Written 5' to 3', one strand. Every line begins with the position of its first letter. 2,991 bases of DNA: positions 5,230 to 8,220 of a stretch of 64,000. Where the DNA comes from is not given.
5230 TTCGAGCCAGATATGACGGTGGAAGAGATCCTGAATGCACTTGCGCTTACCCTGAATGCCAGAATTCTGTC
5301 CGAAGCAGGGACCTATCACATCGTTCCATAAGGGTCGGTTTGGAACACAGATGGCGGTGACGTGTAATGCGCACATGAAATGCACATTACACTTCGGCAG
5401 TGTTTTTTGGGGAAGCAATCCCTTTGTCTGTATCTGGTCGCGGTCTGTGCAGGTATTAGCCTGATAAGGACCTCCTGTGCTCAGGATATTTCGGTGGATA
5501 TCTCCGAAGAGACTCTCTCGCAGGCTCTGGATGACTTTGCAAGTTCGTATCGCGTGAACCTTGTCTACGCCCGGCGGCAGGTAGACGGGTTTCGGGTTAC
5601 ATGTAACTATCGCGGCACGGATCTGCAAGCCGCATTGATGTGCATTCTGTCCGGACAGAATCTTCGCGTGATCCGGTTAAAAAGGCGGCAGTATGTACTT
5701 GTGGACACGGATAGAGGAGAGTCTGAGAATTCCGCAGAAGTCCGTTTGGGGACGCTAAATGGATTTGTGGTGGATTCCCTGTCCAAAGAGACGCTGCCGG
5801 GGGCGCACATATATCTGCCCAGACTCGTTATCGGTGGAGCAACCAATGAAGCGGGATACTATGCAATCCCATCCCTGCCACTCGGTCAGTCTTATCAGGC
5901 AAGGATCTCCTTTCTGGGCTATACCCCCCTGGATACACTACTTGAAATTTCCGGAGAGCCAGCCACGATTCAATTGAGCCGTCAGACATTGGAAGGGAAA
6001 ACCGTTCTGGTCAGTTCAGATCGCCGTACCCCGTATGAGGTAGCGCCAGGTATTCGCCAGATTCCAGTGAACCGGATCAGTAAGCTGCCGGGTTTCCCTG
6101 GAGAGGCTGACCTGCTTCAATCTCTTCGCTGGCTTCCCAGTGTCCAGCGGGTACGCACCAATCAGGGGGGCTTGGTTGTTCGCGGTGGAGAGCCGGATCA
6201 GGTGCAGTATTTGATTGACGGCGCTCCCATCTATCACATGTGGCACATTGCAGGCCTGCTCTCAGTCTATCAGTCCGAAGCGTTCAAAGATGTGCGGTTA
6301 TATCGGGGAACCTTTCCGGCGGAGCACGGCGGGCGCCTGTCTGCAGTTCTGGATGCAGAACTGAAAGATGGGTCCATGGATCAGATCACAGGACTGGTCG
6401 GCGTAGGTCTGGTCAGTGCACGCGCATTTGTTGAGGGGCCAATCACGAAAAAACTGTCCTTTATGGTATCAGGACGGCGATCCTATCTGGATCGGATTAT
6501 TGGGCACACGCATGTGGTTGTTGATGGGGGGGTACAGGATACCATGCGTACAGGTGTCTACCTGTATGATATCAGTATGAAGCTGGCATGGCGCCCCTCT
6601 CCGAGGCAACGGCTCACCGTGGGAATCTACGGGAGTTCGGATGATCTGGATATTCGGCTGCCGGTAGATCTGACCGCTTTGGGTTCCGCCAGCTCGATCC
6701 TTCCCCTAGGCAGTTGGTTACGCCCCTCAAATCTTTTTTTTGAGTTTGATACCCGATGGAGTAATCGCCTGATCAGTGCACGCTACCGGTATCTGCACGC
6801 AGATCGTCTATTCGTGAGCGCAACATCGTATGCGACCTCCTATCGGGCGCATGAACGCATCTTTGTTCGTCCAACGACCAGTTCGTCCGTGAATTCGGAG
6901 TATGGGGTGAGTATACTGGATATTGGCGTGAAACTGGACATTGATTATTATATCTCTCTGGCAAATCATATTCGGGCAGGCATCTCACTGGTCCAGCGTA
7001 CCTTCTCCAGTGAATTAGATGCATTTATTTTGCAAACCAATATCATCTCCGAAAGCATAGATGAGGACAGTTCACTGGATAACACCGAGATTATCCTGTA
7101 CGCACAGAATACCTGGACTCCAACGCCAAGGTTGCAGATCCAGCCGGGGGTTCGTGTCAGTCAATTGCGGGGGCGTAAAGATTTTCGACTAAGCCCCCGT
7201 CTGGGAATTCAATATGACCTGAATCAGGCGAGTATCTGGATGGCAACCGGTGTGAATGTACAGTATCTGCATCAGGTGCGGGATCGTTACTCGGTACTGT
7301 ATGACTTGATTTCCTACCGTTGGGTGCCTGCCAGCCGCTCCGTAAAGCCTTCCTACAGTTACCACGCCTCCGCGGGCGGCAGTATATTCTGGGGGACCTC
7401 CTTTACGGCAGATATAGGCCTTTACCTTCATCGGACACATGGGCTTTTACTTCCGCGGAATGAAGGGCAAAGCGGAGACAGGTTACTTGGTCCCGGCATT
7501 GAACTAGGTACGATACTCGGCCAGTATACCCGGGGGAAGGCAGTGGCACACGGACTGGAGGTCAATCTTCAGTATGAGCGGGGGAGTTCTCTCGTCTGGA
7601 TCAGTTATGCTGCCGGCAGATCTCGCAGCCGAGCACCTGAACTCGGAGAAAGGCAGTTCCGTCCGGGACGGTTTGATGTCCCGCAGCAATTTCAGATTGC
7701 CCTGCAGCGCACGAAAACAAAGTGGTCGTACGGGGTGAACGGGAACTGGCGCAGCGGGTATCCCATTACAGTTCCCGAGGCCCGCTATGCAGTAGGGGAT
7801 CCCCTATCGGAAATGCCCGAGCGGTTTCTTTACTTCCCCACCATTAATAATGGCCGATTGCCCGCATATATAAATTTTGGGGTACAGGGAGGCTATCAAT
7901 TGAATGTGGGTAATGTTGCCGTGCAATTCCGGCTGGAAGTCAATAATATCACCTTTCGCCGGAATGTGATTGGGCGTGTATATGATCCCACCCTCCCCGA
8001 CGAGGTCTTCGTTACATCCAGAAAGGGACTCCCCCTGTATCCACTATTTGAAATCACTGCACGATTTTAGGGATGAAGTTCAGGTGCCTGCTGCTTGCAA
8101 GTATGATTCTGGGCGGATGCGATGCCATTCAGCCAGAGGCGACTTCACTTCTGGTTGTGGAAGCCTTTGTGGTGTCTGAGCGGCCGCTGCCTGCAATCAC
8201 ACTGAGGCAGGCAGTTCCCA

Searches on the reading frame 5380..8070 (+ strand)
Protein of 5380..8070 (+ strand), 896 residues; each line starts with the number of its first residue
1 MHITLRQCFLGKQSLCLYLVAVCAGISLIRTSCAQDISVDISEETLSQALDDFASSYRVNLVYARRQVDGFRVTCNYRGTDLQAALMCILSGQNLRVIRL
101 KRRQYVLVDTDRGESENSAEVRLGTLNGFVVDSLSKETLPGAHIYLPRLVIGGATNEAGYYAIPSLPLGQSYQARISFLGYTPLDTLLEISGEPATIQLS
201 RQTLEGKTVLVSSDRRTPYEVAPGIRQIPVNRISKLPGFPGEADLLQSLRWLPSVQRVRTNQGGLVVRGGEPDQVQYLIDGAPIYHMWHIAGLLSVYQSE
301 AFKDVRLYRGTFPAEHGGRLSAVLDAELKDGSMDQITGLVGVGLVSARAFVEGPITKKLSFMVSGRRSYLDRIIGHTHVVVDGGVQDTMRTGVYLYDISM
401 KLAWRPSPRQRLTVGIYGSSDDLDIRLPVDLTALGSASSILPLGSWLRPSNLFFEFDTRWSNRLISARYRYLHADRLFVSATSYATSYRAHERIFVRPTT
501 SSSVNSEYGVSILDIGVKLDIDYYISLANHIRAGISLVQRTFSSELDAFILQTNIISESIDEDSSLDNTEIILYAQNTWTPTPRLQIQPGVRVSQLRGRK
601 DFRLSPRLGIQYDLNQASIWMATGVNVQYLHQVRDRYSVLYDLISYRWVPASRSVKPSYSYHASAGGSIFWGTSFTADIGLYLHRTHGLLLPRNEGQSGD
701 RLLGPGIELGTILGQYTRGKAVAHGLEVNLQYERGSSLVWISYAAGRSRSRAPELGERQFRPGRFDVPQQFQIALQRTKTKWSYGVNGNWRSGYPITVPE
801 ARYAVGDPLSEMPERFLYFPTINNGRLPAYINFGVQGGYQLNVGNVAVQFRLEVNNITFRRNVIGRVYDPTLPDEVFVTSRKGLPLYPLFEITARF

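Call 108: search_protein_families(library=pfam, proteins=[window:5380-8070:+], max_evalue=0.00001)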
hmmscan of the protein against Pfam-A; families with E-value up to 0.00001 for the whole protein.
window:5380-8070:+ (896 aa): 3 families
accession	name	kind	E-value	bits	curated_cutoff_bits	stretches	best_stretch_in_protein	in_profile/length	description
PF00593.30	TonB_dep_Rec_b-barrel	-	3.4e-16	60.6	27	1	411-857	14-436/436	TonB dependent receptor-like, beta-barrel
PF13715.12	CarbopepD_reg_2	-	2.1e-11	44.1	32.2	1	127-211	2-88/88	CarboxypepD_reg-like domain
PF13620.12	CarboxypepD_reg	-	3.1e-08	34.3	32.3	1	125-185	1-63/82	Carboxypeptidase regulatory-like domain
